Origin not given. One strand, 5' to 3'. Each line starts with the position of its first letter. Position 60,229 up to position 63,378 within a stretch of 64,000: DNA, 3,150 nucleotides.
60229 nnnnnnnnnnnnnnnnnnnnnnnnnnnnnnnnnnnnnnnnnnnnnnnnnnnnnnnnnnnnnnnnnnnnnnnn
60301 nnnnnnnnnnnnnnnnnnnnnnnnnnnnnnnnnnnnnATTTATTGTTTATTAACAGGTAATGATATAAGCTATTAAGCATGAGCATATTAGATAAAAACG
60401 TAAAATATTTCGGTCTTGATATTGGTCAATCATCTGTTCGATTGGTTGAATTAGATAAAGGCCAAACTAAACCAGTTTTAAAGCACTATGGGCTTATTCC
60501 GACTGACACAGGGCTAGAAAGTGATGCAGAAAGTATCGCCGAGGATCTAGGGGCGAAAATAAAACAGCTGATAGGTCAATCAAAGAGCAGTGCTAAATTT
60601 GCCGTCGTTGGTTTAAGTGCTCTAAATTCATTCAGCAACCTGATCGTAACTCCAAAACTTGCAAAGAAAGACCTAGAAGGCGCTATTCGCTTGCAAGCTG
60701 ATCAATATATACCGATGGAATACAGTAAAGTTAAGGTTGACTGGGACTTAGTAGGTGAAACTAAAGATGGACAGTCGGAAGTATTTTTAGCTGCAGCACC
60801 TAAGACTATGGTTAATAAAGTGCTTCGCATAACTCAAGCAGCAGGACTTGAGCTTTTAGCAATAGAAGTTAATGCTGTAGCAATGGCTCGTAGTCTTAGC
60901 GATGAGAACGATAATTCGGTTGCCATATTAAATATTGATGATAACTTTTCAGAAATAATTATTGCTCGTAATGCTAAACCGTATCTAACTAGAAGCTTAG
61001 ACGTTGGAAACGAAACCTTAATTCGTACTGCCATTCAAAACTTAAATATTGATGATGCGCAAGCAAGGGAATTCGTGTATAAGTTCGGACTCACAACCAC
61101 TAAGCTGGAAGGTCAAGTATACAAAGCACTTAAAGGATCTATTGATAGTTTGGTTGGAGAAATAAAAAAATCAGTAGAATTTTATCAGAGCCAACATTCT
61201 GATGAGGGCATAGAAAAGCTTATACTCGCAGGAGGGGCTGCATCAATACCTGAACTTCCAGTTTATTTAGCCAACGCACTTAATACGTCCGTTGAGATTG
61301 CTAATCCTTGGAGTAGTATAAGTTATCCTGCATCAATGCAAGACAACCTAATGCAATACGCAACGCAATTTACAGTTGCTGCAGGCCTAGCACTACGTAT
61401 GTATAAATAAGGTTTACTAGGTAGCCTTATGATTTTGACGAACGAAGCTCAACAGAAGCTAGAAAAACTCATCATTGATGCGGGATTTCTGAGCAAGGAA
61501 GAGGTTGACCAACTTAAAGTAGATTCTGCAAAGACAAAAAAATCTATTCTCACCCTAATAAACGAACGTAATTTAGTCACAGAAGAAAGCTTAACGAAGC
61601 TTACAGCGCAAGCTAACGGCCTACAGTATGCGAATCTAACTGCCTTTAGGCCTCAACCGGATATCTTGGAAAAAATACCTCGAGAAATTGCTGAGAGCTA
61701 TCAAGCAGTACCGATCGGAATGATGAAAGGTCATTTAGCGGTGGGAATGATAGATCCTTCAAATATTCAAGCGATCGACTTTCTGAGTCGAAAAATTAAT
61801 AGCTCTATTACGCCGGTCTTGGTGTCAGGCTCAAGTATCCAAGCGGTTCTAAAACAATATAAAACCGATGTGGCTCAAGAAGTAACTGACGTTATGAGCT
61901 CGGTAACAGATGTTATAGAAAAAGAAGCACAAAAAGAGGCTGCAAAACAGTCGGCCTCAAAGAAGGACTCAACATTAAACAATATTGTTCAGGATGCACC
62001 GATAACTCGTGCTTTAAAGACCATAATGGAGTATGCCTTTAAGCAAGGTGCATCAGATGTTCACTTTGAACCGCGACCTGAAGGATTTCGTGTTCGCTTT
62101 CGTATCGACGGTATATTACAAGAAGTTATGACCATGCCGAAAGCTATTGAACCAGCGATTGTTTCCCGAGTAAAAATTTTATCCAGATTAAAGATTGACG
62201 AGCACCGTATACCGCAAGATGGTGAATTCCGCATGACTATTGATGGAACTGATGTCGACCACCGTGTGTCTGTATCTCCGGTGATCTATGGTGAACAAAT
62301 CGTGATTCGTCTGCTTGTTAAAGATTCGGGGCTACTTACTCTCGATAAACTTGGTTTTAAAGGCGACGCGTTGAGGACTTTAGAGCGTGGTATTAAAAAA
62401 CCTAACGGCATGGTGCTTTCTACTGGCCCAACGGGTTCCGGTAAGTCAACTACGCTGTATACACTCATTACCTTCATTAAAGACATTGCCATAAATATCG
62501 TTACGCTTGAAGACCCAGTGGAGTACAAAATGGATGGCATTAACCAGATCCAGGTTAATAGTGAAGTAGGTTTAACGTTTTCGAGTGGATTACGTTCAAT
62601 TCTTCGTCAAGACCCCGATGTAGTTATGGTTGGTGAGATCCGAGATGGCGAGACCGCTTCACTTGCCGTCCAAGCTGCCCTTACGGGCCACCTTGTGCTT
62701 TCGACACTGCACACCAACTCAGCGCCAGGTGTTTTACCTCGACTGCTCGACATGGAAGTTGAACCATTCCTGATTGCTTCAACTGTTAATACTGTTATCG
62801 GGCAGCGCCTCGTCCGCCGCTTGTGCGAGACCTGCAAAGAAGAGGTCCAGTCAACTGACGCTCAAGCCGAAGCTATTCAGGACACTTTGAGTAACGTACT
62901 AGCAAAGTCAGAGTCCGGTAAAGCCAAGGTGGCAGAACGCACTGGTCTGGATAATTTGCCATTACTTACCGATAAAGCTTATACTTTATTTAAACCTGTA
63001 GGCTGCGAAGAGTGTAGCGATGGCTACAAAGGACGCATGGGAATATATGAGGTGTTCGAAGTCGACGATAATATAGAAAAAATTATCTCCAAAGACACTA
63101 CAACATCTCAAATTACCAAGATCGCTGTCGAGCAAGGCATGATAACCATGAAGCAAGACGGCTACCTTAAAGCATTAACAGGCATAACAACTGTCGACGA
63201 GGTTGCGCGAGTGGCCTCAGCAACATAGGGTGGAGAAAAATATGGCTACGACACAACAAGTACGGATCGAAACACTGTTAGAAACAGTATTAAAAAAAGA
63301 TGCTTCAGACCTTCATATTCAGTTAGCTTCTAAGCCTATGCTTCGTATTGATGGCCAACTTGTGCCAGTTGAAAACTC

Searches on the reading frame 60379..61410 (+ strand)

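Call 36: search_protein_families(library=pfam, proteins=[window:60379-61410:+], max_evalue=0.01)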
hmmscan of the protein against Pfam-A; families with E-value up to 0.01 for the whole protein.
window:60379-61410:+ (343 aa): 3 families
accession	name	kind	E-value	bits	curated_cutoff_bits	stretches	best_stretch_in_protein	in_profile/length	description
PF11104.14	PilM_2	-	4.4e-43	148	27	1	12-341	1-339/340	Type IV pilus assembly protein PilM;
PF14450.12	FtsA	-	0.00031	21.5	31.8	1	191-316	10-114/127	Cell division protein FtsA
PF25216.1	Volactin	-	0.004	17.1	35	0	138-302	116-292/321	Volactin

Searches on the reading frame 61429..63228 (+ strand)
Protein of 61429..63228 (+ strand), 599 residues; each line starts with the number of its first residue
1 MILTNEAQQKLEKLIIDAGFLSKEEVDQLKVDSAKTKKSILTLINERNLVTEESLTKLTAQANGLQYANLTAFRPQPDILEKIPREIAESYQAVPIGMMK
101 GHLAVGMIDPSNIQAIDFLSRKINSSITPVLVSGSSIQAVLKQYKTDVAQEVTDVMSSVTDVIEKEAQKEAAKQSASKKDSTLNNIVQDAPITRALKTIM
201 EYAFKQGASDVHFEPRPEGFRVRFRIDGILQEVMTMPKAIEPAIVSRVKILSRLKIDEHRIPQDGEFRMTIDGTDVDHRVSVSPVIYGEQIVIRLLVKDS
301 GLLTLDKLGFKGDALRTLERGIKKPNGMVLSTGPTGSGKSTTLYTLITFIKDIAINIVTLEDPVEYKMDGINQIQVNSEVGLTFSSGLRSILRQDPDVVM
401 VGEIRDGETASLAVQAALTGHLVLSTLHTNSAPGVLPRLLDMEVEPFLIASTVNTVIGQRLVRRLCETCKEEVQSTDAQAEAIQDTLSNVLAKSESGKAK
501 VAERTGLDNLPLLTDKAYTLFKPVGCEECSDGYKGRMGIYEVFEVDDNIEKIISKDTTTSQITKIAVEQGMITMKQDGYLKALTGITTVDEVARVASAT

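Call 18: find_encoding_contigs(protein=window:61429-63225:+, flank=10000)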
Protein window:61429-63225:+ (599 aa): 9 contigs read that carry it; 3 places shown.
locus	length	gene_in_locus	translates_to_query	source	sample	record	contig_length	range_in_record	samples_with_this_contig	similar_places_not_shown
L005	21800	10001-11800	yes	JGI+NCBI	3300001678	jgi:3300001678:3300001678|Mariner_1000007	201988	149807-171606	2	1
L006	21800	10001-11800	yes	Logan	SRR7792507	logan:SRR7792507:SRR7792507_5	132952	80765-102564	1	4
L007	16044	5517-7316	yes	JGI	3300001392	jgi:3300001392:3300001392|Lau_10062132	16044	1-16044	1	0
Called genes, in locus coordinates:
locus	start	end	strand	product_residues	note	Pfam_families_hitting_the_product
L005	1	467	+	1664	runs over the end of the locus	-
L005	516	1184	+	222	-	PF05137:PilN (weak)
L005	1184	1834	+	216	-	PF04350:PilO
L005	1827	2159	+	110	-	-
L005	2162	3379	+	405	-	PF28597:T2SSF_N (weak), PF00482:T2SSF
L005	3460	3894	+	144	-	PF07963:N_methyl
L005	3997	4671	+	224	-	-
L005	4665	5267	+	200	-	-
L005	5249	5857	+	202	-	PF07963:N_methyl (weak)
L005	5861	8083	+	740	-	-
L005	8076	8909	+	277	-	-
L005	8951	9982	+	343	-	PF11104:PilM_2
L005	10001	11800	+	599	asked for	PF05157:MshEN, PF00437:T2SSE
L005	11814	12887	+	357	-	PF00437:T2SSE, PF13191:AAA_16 (faint)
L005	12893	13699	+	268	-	PF06750:A24_N_bact, PF01478:Peptidase_A24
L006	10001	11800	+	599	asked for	PF05157:MshEN, PF00437:T2SSE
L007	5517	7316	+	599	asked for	PF05157:MshEN, PF00437:T2SSE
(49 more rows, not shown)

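Call 36: search_protein_families(library=pfam, proteins=[window:61429-63228:+], max_evalue=0.01)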
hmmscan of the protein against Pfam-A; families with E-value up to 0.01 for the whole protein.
window:61429-63228:+ (599 aa): 4 families
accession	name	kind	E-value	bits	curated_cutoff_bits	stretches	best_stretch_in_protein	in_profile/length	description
PF00437.27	T2SSE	-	4.6e-128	427.4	24.9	1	188-594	4-370/370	Type II/IV secretion system protein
PF05157.20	MshEN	-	1.5e-15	57.4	23.1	1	64-145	2-84/90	MshEN domain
PF13555.12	AAA_29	-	0.0089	16.2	27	0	325-343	21-39/61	P-loop containing region of AAA domain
PF13173.12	AAA_14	-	0.0095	16.4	27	0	328-370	4-47/129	AAA domain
